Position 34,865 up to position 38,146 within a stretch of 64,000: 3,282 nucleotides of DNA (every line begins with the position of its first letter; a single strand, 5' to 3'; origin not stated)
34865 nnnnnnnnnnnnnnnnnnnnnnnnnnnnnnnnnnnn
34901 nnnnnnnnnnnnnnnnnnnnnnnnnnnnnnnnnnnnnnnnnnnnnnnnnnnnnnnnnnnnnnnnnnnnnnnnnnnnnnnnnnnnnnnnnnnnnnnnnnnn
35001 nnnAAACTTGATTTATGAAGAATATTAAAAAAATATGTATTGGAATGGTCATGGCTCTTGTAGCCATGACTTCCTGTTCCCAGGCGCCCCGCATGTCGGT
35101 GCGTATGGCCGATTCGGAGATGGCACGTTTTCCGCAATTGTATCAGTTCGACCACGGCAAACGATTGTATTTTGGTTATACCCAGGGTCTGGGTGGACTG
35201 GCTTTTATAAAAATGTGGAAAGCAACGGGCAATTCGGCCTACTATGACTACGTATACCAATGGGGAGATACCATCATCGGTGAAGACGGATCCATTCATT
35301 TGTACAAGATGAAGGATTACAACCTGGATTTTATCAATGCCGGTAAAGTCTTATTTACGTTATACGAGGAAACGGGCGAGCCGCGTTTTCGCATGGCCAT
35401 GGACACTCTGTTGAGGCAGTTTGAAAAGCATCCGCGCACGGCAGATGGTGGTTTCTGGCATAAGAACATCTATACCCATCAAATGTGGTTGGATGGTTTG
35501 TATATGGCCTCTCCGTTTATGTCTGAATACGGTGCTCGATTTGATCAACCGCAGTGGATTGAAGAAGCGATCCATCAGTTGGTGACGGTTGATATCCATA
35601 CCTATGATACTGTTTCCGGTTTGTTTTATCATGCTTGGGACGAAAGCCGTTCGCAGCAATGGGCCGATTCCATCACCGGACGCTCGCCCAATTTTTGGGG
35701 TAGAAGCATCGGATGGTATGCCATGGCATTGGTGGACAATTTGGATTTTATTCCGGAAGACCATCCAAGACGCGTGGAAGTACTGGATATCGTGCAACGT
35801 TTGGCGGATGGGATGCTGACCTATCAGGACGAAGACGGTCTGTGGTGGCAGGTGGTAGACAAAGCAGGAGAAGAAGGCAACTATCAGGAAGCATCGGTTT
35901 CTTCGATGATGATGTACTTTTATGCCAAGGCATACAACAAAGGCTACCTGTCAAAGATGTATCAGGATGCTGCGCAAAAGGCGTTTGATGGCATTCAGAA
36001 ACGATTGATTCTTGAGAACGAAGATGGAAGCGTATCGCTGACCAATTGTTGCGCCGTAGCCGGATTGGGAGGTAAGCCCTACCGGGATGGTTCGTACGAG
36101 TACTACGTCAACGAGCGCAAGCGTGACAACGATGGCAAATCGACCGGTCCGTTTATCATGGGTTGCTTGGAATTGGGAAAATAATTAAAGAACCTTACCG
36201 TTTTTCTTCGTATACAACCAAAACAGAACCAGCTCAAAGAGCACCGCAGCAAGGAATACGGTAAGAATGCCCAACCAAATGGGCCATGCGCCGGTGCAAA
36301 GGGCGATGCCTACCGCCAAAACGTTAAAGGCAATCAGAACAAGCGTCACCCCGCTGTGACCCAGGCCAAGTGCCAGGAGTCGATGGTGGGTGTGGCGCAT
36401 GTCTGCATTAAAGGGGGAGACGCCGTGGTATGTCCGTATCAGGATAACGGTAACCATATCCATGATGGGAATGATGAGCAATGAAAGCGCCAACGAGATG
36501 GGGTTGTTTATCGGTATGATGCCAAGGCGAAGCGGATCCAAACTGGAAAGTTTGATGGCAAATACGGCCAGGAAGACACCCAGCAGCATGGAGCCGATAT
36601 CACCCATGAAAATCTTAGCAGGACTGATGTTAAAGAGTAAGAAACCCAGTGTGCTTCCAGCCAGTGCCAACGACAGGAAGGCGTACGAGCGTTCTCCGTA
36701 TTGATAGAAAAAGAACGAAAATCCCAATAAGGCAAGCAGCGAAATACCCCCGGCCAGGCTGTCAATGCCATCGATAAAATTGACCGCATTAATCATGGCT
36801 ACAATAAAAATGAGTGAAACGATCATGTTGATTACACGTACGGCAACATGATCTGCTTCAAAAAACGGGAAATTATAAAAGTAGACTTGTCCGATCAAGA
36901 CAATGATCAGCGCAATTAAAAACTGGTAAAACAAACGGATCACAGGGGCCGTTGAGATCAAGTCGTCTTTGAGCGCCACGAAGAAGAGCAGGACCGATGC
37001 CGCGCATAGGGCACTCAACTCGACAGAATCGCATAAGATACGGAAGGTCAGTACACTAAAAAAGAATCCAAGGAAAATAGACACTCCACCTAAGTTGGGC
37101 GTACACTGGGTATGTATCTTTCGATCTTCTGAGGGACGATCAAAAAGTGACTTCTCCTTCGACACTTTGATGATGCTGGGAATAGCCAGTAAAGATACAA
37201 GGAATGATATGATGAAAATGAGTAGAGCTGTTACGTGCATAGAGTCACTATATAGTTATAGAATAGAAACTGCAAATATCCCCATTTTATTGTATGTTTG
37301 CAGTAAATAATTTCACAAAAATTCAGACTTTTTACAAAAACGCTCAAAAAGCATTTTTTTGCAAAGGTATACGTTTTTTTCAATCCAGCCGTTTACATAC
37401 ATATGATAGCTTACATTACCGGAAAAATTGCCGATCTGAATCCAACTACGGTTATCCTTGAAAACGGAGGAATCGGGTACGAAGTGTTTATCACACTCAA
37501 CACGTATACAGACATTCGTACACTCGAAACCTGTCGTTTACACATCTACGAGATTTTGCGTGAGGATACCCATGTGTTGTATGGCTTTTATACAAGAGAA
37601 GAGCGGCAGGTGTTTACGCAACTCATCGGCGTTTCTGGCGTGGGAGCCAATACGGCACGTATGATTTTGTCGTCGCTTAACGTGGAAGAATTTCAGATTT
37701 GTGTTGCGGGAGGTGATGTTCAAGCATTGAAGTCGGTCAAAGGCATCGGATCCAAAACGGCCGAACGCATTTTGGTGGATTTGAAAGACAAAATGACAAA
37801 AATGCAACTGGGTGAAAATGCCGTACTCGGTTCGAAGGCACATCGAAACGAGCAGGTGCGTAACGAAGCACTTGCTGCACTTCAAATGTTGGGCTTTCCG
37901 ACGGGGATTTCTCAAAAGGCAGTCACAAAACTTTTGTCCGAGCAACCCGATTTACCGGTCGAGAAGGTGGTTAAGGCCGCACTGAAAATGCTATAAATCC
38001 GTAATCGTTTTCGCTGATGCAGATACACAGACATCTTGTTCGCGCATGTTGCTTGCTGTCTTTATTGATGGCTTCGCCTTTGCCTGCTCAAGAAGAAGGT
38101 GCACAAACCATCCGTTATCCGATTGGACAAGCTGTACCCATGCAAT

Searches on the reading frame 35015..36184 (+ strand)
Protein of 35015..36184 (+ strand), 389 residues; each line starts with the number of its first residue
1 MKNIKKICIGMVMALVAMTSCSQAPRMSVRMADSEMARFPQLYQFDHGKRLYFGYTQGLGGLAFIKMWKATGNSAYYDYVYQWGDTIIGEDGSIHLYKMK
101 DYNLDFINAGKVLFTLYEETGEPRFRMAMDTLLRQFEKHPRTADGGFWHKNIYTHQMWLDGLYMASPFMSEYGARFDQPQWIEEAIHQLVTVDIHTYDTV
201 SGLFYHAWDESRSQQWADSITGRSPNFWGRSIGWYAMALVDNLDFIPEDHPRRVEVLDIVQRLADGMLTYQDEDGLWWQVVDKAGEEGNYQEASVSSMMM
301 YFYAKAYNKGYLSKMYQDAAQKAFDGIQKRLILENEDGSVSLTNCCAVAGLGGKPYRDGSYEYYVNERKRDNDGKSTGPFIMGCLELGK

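Call 7: search_protein_families(library=pfam, proteins=[window:35015-36184:+], max_evalue=0.01)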
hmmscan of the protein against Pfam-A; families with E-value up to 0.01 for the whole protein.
window:35015-36184:+ (389 aa): 1 family
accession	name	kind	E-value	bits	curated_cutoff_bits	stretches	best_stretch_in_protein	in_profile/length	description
PF07470.19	Glyco_hydro_88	-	3.7e-104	348.9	26.6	1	28-386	2-347/352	Glycosyl Hydrolase Family 88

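Call 34: search_solved_structures(query=window:35015-36184:+, max_evalue=1e-10)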
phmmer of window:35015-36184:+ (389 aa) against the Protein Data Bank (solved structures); distinct sequences matched with E-value up to 1e-10: 10.
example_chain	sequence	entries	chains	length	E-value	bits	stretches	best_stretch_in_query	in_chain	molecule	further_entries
4wu0_A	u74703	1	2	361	1.9e-95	323.4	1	52-386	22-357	Similar to yteR (Bacilus subtilis)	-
1nc5_A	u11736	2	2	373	4e-74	253.3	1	54-387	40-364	hypothetical protein yTER | Putative glycosyl hydrolase yteR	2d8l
2gh4_A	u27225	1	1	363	1.5e-73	251.4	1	54-387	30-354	Putative glycosyl hydrolase yteR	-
3k11_A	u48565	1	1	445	1e-19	74.1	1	137-351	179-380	Putative glycosyl hydrolase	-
3qwt_A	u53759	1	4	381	2e-19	73.1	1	111-336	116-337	Putative GH105 family protein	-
3pmm_A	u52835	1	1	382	4.5e-18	68.7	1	55-332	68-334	Putative cytoplasmic protein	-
4xuv_A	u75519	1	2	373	2.6e-15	59.6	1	55-336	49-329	Glycoside hydrolase family 105 protein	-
4ce7_A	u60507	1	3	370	1.6e-14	57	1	157-340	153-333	UNSATURATED 3S-RHAMNOGLYCURONYL HYDROLASE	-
5noa_A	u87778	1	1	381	1.5e-12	50.5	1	156-328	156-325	Family 88 glycosyl hydrolase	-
4q88_A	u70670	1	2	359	7.3e-11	45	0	155-330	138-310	Uncharacterized protein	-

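Call 79: search_protein_families(library=ncbifam, proteins=[window:35015-36184:+], max_evalue=0.001)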
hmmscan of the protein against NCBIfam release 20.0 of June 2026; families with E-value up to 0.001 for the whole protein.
window:35015-36184:+ (389 aa): 1 family
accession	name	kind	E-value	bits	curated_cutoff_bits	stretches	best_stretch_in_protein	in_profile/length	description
NF051900.1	BetGalacBglBAgro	equivalog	4.5e-33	114.7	420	1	54-339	20-290/333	beta-galactosidase BglB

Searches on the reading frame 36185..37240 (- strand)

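Call 7: search_protein_families(library=pfam, proteins=[window:36185-37240:-], max_evalue=0.01)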
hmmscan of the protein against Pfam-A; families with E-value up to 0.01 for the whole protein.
window:36185-37240:- (351 aa): 1 family
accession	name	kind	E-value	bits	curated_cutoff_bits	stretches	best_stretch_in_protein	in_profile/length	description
PF00953.26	Glycos_transf_4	-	1.5e-36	126.2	27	1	77-231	3-159/160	Glycosyl transferase family 4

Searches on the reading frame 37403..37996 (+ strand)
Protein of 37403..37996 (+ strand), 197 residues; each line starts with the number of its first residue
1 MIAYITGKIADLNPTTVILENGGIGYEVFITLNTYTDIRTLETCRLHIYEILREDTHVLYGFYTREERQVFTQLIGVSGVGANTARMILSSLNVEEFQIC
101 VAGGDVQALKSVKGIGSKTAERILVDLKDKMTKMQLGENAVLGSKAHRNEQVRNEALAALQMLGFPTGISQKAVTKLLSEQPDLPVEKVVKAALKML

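Call 8: search_protein_families(library=pfam, proteins=[window:37403-37996:+], max_evalue=0.001)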
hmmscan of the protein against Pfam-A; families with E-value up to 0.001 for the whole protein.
window:37403-37996:+ (197 aa): 5 families
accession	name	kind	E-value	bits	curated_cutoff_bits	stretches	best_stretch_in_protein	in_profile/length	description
PF01330.27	RuvA_N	-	2.8e-21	75.8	23.6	1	1-61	1-61/61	RuvA N terminal domain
PF14520.12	HHH_5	-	2.8e-13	50.6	27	1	71-129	1-57/57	Helix-hairpin-helix domain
PF07499.19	RuvA_C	-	9.4e-10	39.3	24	1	152-196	2-45/47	RuvA, C-terminal domain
PF00633.29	HHH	-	1.4e-07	31.4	24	0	108-124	12-28/30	Helix-hairpin-helix motif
PF00416.27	Ribosomal_S13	-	0.00034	21.5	31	0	66-96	9-39/128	Ribosomal protein S13/S18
